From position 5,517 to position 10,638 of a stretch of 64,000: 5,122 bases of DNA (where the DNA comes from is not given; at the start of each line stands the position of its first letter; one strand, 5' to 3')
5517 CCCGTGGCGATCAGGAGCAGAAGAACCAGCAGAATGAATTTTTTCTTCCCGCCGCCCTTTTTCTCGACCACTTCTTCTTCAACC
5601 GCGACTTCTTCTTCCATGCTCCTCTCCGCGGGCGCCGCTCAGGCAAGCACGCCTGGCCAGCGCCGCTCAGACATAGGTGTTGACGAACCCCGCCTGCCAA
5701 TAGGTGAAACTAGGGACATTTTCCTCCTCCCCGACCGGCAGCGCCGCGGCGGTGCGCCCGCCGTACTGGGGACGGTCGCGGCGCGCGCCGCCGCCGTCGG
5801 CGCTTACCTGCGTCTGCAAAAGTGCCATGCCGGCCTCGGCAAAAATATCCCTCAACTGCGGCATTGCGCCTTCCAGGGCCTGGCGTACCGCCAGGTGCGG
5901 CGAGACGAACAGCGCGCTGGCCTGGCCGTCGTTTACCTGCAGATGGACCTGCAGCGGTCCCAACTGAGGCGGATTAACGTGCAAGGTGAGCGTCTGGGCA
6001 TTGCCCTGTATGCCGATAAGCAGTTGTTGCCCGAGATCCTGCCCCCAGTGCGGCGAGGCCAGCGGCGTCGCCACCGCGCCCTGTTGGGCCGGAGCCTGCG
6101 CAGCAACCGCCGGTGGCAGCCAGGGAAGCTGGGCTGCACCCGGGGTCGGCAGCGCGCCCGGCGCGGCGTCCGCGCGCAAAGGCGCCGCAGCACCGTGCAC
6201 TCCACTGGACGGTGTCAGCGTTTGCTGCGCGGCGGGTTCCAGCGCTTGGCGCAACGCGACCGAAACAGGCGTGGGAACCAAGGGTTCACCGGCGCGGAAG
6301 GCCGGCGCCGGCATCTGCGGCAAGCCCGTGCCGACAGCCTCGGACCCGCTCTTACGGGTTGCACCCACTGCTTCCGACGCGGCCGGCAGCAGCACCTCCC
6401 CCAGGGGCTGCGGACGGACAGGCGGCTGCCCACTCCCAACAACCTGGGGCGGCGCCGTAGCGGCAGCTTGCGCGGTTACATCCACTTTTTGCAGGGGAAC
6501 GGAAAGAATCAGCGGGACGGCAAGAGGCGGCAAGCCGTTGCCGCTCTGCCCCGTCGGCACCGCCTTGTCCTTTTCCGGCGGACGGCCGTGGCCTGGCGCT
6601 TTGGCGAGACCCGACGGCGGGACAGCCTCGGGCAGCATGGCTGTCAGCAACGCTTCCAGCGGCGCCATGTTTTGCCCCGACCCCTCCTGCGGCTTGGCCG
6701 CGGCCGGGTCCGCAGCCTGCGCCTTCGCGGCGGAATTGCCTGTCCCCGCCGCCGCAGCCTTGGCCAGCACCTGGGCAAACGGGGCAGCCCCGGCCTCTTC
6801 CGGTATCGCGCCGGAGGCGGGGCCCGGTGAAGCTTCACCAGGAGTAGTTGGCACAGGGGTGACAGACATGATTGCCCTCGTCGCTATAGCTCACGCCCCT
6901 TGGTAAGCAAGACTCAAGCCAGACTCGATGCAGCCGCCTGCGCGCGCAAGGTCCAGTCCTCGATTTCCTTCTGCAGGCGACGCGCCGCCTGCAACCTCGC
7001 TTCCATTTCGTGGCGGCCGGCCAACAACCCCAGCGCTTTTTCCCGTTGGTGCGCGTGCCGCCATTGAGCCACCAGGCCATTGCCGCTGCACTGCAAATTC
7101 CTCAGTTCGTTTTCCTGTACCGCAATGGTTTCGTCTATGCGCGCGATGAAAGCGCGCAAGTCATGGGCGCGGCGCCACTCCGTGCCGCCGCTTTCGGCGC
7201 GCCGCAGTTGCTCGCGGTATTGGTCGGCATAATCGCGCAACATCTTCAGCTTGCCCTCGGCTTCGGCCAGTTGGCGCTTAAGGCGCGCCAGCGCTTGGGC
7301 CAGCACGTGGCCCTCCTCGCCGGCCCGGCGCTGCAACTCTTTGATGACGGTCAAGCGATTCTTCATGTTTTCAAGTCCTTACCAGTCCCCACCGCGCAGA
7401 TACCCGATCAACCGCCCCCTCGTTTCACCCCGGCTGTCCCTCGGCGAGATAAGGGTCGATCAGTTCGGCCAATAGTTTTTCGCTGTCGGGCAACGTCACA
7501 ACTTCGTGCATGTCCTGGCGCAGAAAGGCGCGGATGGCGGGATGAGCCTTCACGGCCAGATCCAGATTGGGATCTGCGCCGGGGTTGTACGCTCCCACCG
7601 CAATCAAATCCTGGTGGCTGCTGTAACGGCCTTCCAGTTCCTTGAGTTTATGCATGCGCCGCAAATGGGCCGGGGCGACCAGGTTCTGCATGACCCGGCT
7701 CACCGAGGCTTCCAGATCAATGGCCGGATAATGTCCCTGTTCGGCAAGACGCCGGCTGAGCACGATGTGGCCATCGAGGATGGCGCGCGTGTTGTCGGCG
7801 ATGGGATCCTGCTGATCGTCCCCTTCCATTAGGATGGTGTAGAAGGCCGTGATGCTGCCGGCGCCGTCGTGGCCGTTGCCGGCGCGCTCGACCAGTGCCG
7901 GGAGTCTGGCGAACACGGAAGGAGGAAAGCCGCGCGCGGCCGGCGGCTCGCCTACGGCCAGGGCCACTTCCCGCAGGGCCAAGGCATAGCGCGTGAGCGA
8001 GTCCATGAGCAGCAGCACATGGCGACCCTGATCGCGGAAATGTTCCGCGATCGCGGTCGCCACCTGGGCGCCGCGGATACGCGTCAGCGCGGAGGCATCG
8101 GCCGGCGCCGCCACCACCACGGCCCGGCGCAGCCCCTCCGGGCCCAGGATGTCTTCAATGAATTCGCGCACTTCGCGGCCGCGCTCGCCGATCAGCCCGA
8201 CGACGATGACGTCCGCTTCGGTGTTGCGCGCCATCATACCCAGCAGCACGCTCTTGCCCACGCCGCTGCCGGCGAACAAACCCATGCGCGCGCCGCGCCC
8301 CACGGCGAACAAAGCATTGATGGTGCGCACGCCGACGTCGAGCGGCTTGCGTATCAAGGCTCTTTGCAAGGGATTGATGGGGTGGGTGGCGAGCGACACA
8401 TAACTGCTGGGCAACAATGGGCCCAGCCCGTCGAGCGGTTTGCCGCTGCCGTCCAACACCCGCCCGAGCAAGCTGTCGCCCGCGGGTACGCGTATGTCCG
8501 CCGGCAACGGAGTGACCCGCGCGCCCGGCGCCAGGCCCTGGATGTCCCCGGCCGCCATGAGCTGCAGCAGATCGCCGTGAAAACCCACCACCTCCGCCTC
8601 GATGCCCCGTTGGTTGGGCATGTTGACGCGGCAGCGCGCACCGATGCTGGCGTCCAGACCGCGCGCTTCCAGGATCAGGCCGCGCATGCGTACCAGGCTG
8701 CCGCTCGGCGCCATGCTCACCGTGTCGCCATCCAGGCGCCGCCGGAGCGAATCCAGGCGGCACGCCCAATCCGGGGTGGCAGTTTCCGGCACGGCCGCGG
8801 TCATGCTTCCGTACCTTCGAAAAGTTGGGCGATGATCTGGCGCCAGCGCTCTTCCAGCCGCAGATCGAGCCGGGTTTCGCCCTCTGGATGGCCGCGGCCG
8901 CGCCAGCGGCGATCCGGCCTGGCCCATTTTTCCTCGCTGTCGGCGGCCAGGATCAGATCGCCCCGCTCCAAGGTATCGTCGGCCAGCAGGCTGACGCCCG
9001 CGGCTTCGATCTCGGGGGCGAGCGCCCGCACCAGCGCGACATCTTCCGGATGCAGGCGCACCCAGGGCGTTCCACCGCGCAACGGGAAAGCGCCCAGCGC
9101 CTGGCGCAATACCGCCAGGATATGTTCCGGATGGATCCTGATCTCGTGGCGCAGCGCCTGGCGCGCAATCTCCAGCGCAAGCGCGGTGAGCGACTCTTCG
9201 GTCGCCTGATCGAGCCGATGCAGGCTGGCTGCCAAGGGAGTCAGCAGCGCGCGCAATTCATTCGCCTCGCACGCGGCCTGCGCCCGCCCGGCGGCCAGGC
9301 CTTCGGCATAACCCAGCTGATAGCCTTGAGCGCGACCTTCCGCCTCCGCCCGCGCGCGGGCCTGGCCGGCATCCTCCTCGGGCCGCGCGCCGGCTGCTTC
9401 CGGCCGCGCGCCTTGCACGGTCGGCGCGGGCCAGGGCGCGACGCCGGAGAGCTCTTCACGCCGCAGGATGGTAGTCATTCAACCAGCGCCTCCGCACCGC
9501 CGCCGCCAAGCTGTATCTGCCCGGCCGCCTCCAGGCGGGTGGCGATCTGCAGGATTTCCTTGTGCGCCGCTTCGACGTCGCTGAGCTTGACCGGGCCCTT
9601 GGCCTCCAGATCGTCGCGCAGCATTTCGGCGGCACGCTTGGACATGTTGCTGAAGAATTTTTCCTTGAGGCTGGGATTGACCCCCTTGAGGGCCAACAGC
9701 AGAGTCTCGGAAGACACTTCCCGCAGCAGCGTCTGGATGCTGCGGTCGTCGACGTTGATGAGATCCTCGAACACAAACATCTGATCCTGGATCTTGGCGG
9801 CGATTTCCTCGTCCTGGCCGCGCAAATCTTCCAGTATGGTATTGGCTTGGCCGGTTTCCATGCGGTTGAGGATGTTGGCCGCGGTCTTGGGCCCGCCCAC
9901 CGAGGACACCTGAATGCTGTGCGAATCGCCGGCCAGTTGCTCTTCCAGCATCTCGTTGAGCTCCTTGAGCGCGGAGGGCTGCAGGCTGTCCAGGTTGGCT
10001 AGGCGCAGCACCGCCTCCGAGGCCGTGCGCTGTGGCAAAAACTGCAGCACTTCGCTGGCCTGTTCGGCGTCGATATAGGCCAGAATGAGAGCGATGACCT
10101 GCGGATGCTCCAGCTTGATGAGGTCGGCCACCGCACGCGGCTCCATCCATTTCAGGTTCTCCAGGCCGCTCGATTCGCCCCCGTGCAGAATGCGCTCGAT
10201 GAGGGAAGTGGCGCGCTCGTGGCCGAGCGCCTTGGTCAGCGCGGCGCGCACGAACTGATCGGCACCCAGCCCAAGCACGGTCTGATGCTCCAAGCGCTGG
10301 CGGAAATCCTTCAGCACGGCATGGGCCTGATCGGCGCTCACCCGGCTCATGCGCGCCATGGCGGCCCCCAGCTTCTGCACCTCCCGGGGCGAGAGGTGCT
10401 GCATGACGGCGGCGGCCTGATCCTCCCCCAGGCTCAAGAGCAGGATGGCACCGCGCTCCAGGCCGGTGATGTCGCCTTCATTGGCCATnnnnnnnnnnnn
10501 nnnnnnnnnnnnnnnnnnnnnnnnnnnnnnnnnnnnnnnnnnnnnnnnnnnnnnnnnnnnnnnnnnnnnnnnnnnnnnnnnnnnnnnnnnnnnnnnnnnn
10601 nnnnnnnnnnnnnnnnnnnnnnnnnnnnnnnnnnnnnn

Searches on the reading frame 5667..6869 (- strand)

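Call 98: search_protein_families(library=pfam, proteins=[window:5667-6869:-], max_evalue=0.00001)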
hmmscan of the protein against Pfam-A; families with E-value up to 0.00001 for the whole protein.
window:5667-6869:- (400 aa): 1 family
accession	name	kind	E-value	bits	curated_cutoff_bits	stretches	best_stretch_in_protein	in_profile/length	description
PF02120.21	Flg_hook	-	2.5e-18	66.1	29.8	1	287-361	8-82/85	Flagellar hook-length control protein FliK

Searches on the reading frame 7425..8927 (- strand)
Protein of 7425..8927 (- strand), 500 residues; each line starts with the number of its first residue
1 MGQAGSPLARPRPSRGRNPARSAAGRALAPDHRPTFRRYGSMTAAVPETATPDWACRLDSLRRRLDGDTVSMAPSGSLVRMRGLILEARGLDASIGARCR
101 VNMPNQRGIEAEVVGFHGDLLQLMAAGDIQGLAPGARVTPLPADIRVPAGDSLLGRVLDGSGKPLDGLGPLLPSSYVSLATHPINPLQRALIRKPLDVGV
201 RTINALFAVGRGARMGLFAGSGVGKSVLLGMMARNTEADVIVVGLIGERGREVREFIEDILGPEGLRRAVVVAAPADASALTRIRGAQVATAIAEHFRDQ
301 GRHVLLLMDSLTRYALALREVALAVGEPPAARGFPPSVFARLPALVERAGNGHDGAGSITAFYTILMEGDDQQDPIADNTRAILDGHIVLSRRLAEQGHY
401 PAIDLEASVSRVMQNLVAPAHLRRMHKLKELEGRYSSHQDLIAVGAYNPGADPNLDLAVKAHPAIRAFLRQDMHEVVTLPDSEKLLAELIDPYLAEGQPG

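Call 22: find_encoding_contigs(protein=window:7425-8927:-, flank=10000, max_places=1)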
Protein window:7425-8927:- (500 aa): no gene with exactly this product is on record in the collection.

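Call 98: search_protein_families(library=pfam, proteins=[window:7425-8927:-], max_evalue=0.00001)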
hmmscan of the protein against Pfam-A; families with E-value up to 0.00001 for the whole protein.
window:7425-8927:- (500 aa): 2 families
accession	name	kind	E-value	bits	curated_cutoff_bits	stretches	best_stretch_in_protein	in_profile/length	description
PF00006.31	ATP-synt_ab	-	1.2e-86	290.2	29.5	1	199-410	1-213/213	ATP synthase alpha/beta family, nucleotide-binding domain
PF18269.6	T3SS_ATPase_C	-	1.1e-20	73.6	22.7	1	417-487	1-71/72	T3SS EscN ATPase C-terminal domain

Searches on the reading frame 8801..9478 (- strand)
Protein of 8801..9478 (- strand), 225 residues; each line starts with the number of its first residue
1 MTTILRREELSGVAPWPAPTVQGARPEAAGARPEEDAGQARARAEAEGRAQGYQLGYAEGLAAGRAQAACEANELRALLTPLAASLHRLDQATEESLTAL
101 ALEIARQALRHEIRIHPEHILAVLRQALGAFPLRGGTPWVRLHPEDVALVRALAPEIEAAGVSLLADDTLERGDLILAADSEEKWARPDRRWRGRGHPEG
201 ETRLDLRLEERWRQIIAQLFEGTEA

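Call 98: search_protein_families(library=pfam, proteins=[window:8801-9478:-], max_evalue=0.00001)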
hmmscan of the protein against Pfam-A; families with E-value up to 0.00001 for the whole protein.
window:8801-9478:- (225 aa): 1 family
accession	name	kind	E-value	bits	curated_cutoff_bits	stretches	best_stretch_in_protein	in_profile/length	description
PF02108.21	FliH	-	8.8e-24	84.3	24.1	1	71-192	3-125/128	Flagellar assembly protein FliH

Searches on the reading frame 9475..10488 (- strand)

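Call 98: search_protein_families(library=pfam, proteins=[window:9475-10488:-], max_evalue=0.00001)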
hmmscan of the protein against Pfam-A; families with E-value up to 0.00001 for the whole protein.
window:9475-10488:- (337 aa): 4 families
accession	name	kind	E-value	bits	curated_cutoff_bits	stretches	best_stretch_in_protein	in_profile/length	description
PF01706.21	FliG_C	-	4.6e-46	156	23.3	1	220-327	1-108/108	FliG C-terminal domain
PF14842.11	FliG_N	-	1.1e-38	132.5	25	2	7-107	2-102/104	FliG N-terminal domain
PF14841.11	FliG_M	-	2e-31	108.5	25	1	117-187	1-71/76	FliG middle domain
PF03448.22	MgtE_N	-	3.4e-08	34.4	25.9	0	115-160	37-82/102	MgtE intracellular N domain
